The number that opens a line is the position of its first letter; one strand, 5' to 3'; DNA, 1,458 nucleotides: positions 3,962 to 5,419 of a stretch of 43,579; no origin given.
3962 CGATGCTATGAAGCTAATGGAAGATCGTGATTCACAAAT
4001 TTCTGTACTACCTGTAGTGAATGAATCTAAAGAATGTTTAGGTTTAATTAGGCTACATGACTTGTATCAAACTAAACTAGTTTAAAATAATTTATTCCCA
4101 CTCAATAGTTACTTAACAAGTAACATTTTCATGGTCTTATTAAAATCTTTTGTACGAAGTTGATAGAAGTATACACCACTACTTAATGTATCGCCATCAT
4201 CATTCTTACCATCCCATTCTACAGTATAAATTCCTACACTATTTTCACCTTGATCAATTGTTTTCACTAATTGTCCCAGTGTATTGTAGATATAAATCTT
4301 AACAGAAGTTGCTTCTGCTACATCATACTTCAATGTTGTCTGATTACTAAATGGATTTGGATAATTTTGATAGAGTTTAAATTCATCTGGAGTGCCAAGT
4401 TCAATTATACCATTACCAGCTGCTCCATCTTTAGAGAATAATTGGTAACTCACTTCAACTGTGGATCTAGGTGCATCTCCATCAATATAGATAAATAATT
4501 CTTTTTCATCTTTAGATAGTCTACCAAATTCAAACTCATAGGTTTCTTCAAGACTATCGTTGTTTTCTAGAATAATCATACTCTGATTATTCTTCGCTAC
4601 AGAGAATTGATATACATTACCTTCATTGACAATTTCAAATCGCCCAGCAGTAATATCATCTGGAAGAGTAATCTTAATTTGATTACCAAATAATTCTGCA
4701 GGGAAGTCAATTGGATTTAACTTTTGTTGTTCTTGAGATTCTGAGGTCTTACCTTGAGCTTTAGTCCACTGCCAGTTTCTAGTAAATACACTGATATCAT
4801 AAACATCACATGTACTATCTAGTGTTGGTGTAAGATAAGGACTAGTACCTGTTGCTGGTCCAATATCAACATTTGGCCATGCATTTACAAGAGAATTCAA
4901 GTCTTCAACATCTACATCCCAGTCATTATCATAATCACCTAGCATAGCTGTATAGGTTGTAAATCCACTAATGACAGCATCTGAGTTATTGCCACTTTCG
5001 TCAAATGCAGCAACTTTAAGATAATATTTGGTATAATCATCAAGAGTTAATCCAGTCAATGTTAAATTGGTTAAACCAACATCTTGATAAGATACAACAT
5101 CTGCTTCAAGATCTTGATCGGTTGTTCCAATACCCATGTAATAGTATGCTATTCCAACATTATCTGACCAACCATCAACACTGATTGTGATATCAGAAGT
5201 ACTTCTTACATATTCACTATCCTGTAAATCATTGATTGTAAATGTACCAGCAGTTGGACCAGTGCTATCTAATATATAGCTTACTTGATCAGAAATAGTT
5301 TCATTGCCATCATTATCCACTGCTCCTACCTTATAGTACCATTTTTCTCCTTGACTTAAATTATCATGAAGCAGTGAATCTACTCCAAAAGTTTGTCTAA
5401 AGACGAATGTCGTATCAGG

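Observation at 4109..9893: Cohesin-bearing lipoprotein directly upstream of a dockerin-bearing T9SS giant protein: a candidate two-gene surface-tethering module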

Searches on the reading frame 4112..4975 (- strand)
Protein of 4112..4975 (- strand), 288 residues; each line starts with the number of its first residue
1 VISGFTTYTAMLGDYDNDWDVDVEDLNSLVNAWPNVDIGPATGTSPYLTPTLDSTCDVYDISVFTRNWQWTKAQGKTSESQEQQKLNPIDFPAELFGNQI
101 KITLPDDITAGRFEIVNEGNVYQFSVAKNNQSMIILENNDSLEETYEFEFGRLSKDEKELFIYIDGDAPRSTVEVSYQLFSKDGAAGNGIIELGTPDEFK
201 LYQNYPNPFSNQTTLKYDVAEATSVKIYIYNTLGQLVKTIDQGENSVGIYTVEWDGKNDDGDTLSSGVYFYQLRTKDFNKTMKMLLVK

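Call 38: search_protein_families(library=pfam, alignment_id=A3, max_evalue=0.1)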
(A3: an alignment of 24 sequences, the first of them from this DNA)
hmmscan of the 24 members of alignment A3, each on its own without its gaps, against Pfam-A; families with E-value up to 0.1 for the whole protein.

A. member 1, seq(288 aa): 4 families
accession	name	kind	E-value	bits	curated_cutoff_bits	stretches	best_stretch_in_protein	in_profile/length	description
PF13860.13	FlgD_ig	-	7.5e-14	51.9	27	1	220-272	19-72/79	FlgD Ig-like domain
PF18962.6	Por_Secre_tail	-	6.4e-08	33.2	27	1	205-284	2-73/75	Secretion system C-terminal sorting domain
PF13585.12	CHU_C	-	5.5e-07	30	27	1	220-281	24-79/86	CHU_C Type IX secretion signal domain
PF04234.18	CopC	-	0.044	15.2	23.3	0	244-270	64-90/92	CopC domain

B. families by the number of members that match (of 24 scanned): 14 families
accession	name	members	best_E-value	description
PF13860.13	FlgD_ig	24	7.5e-14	FlgD Ig-like domain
PF18962.6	Por_Secre_tail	24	7.6e-11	Secretion system C-terminal sorting domain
PF13585.12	CHU_C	17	1.1e-07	CHU_C Type IX secretion signal domain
PF00963.24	Cohesin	5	1.4e-05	Cohesin domain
PF00404.24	Dockerin_1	3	0.02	Dockerin type I domain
PF10029.15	DUF2271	2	0.0087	Predicted periplasmic protein (DUF2271)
PF04234.18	CopC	2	0.023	CopC domain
PF17786.7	Mannosidase_ig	1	0.0011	Mannosidase Ig/CBM-like domain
PF20597.4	pAdhesive_15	1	0.017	Putative Ice-binding-like adhesive domain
PF23157.1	DUF7055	1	0.037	Domain of unknown function (DUF7055)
PF04683.19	Rpn13_ADRM1_Pru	1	0.061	Proteasome complex subunit Rpn13, Pru domain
PF13318.11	AtzG-like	1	0.061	1-carboxybiuret hydrolase subunit AtzG-like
PF03471.22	CorC_HlyC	1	0.08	Transporter associated domain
PF01835.25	MG2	1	0.088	MG2 domain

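Call 39: search_solved_structures(query=A3, max_evalue=1, show_alignments=3)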
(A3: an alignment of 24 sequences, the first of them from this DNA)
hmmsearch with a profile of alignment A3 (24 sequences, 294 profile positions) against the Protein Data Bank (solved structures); distinct sequences matched with E-value up to 1: 17.
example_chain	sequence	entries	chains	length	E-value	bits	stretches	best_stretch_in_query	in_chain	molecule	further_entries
7eh9_A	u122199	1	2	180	3.2e-08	36.6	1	228-282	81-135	Basal-body rod modification protein FlgD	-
7bhq_A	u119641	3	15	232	3.8e-08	36.3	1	228-282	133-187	Basal-body rod modification protein FlgD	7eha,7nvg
3osv_A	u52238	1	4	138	1.8e-06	30.8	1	228-281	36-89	Flagellar basal-body rod modification protein FlgD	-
3c12_A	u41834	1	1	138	4.9e-05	26.1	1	230-279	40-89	Flagellar protein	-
6za2_A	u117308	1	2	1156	0.00015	24.5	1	211-293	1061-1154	Por secretion system protein porU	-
4zzf_A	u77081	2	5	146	0.0031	20.2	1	232-278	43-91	Flagellar basal body rod modification protein | Basal-body rod modification protein FlgD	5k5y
4zzk_A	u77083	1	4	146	0.0031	20.2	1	232-278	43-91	Basal-body rod modification protein FlgD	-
8glj_D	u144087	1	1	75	0.019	17.6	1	211-291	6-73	Por secretion system C-terminal sorting domain-containing protein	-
5m11_A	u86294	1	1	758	0.034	16.8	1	230-278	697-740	Immunoreactive 84kD antigen PG93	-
4mli_A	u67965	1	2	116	0.16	14.6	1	149-234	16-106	Fibronectin binding protein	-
9mt4_P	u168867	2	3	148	0.19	14.4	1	132-196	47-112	Tube protein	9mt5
9c39_G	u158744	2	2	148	0.2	14.2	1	132-196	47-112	gp40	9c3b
2vn5_B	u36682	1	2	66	0.22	14.1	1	7-63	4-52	ENDOGLUCANASE A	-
2vn6_B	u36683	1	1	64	0.26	13.9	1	7-61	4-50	ENDOGLUCANASE A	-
5lxv_B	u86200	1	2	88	0.4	13.3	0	4-33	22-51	Carbohydrate-binding protein WP_009985128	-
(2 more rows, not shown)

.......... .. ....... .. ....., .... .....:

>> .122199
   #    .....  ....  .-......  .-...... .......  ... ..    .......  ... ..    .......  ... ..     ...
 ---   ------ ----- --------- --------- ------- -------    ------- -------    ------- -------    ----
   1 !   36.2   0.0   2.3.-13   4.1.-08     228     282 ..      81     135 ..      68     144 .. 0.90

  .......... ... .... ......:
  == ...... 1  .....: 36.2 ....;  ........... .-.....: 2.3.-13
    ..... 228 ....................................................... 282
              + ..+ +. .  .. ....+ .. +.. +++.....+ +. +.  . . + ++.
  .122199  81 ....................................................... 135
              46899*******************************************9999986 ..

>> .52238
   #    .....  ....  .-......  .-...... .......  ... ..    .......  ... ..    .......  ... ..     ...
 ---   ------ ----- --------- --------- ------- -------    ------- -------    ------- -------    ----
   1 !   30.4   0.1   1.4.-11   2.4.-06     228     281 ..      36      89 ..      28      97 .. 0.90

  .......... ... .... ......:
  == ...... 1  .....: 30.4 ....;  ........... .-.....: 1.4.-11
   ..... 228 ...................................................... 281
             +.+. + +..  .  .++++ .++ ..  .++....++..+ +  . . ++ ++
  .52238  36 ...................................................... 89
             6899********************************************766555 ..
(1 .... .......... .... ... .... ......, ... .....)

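Call 50: predict_structure(alignment_id=A3)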
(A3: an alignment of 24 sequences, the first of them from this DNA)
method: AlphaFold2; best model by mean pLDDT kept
length: 288 residues; sequences in the alignment: 24
mean_pLDDT: 88.8   pTM: 0.78
mean pLDDT of the five models: 88.8, 87.9, 87.3, 87.2, 87.0
residues with pLDDT >= 90: 193; 70-90: 77; 50-70: 16; < 50: 2
segments of 3 or more residues with pLDDT < 50: none
pLDDT, mean of each block of 10 residues (from residue 1): 64 91 95 92 92 92 95 72 78 90 94 91 84 89 91 87 85 92 93 91 78 89 96 96 92 92 92 96 89
secondary structure, 60 per line:
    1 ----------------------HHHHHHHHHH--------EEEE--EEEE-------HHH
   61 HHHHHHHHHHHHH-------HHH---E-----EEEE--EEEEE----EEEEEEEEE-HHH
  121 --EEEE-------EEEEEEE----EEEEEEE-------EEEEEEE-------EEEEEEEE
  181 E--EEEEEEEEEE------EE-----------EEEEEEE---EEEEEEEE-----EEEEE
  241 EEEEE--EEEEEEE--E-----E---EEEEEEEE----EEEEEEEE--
elements in order: H23-32 E41-44 E47-50 H58-73 E93-96 E99-103 E108-116 E123-126 E134-140 E145-151 E159-165 E173-181 E184-193 E213-219 E223-230 E236-245 E248-254 E267-274 E279-286

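Call 55: fold_search(model_id=the predicted structure, library=pdb)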
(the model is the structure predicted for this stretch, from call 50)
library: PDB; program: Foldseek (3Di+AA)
matches with E <= 10: 1914; with E <= 0.001: 162
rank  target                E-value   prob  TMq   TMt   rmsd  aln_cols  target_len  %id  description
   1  8jmw_A                3.4e-09  1.00  0.25  0.15  19.1       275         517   10  Fibril form of serine peptidase Vpr (released 2023-12-06)
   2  2w1n                  9.7e-08  1.00  0.24  0.29  19.0       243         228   11  cohesin and fibronectin type-III double module construct from the Clostridium perfringens glycoside hydrolase GH84C (released 2009-02-03)
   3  6za2_A                5.0e-06  1.00  0.26  0.11  10.8       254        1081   12  Crystal structure of dimeric latent PorU from Porphyromonas gingivalis (released 2021-09-29)
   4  6za2_B                7.3e-06  1.00  0.27  0.11  11.3       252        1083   11  Crystal structure of dimeric latent PorU from Porphyromonas gingivalis (released 2021-09-29)
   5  9lj6                  1.8e-05  1.00  0.20  0.22  15.8       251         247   11  Crystal Structure of C-terminal rigid fragment containing middle and C-terminal domains of the Basal pilin EbpB from Ent (released 2025-07-16)
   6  8oe4_A                2.0e-05  1.00  0.23  0.22  14.9       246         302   10  Cryo-EM structure of a pre-dimerized human IL-23 complete extracellular signaling complex. (released 2024-02-07)
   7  9lr7_A                2.3e-05  0.99  0.20  0.15  15.7       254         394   12  Crystal Structure of the Basal pilin EbpB from Enterococcus faecalis. (released 2025-07-16)
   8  6wdq_A                2.5e-05  1.00  0.27  0.26  14.0       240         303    9  IL23/IL23R/IL12Rb1 signaling complex (released 2021-02-24)
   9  9m00_A                2.8e-05  0.99  0.20  0.18  15.7       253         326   13  Crystal Structure of the Basal pilin EbpB from Enterococcus faecalis with a partially disordered N-terminal domain. (released 2025-07-16)
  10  3opu_D                3.0e-05  1.00  0.23  0.20  17.4       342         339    7  Crystal structure of the C-terminal domain of Streptococcus mutans surface protein SpaP (released 2011-01-19)
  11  9m00_B                3.3e-05  0.99  0.20  0.19  15.3       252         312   13  Crystal Structure of the Basal pilin EbpB from Enterococcus faecalis with a partially disordered N-terminal domain. (released 2025-07-16)
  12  3opu_A                4.3e-05  0.98  0.19  0.17  18.8       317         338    6  Crystal structure of the C-terminal domain of Streptococcus mutans surface protein SpaP (released 2011-01-19)
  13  6uib_B                4.6e-05  1.00  0.23  0.24  14.2       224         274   11  Crystal structure of IL23 bound to peptide 23-652 (released 2020-07-15)
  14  7r3n_B                4.6e-05  1.00  0.21  0.20  15.5       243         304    8  mouse Interleukin-12 subunit beta - p80 homodimer in space group P21 crystal form 3 (released 2022-05-04)
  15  7r3n_D                4.6e-05  1.00  0.21  0.20  15.5       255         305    6  mouse Interleukin-12 subunit beta - p80 homodimer in space group P21 crystal form 3 (released 2022-05-04)
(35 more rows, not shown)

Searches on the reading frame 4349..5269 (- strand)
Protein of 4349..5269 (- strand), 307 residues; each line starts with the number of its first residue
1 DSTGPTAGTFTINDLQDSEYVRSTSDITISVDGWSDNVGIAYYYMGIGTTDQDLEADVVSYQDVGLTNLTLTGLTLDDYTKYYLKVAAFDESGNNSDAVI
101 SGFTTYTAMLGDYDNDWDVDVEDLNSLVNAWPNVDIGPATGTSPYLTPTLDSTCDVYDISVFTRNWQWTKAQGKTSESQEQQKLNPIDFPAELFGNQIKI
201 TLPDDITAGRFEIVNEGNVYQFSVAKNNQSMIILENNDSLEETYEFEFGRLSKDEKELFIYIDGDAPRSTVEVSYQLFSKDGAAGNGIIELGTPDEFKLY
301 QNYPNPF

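Call 5: search_protein_families(library=pfam, proteins=[window:4349-5269:-], max_evalue=10)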
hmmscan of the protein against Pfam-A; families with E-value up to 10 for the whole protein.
seq(307 aa): 0 families

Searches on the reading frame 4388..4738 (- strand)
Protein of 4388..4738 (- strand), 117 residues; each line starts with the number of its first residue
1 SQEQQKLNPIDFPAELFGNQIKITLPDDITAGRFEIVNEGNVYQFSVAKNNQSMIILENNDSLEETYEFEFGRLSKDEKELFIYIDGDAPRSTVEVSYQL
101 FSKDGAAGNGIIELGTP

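Call 47: search_protein_families(library=pfam, proteins=[window:4388-4738:-], max_evalue=1)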
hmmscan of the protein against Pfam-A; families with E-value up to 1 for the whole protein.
seq(117 aa): 2 families
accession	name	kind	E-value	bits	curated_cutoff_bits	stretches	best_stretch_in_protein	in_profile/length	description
PF17737.7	Ig_C19orf38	-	0.063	14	23.2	0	21-66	15-60/91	Ig domain in C19orf38 (HIDE1)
PF03413.25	PepSY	-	0.12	13.1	24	0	64-86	28-50/60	Peptidase propeptide and YPEB domain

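Call 92: search_solved_structures(query=A7, max_evalue=10, show_alignments=2)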
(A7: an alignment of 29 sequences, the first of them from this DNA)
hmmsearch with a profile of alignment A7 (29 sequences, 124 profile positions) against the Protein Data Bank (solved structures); distinct sequences matched with E-value up to 10: 6.
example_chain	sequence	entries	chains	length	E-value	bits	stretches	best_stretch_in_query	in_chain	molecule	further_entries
9mt4_P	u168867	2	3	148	0.25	14.6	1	52-122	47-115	Tube protein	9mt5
9c39_G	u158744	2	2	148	0.36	14.1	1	52-122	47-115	gp40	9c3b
5mrc_JJ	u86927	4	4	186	0.53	13.5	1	60-113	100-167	uS10m | Small ribosomal subunit protein uS10m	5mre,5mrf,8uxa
2vo8_A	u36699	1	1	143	0.63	13.3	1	25-92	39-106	EXO-ALPHA-SIALIDASE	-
8d8k_J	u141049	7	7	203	0.64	13.2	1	60-113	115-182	37S ribosomal protein S10, mitochondrial | Small ribosomal subunit protein uS10m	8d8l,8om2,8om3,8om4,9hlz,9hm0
9leq_B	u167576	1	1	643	8.5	9.6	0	36-99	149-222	Motility protein PflB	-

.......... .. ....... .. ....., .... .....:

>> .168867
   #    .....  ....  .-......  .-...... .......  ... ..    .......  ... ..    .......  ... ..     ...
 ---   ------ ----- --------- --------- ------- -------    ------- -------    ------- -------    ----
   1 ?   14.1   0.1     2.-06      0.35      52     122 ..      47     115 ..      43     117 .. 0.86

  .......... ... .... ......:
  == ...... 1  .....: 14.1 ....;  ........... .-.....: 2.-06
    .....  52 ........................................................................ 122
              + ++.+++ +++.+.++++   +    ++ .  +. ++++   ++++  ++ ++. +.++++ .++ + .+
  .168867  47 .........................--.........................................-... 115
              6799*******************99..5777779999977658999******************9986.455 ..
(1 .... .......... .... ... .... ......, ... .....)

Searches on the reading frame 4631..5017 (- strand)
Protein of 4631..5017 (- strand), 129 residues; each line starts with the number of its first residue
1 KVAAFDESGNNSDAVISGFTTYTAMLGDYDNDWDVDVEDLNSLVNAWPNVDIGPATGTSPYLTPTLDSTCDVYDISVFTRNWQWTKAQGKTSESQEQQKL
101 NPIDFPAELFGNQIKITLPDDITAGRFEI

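Call 15: find_homologous_proteins(query=window:4631-5017:-, max_evalue=10)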
Query seq(129 aa) (129 aa): 4 proteins with E <= 10 among 9 candidates.
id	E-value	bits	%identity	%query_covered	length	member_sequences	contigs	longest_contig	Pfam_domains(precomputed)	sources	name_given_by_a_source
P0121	4.6e-35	138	73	70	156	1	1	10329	-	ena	-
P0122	2.8e-24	104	93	43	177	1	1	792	PF27239.1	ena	-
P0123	1.3e-20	92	64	54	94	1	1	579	-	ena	-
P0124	6.1e-19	86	83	37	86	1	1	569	-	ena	-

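Call 19: search_protein_families(library=pfam, proteins=[P0121, P0122], max_evalue=1)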
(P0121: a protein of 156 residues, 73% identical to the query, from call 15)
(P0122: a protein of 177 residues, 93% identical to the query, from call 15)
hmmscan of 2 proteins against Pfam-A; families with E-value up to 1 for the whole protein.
P0121 (156 aa): 0 families

P0122 (177 aa): 2 families
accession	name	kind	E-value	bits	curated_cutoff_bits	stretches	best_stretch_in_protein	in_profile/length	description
PF02875.26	Mur_ligase_C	-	0.00078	20.7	28.4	1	51-134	1-92/127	Mur ligase, glutamate ligase domain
PF20464.3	MmeI_N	-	0.11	13.3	27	1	4-57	6-52/181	MmeI, N-terminal domain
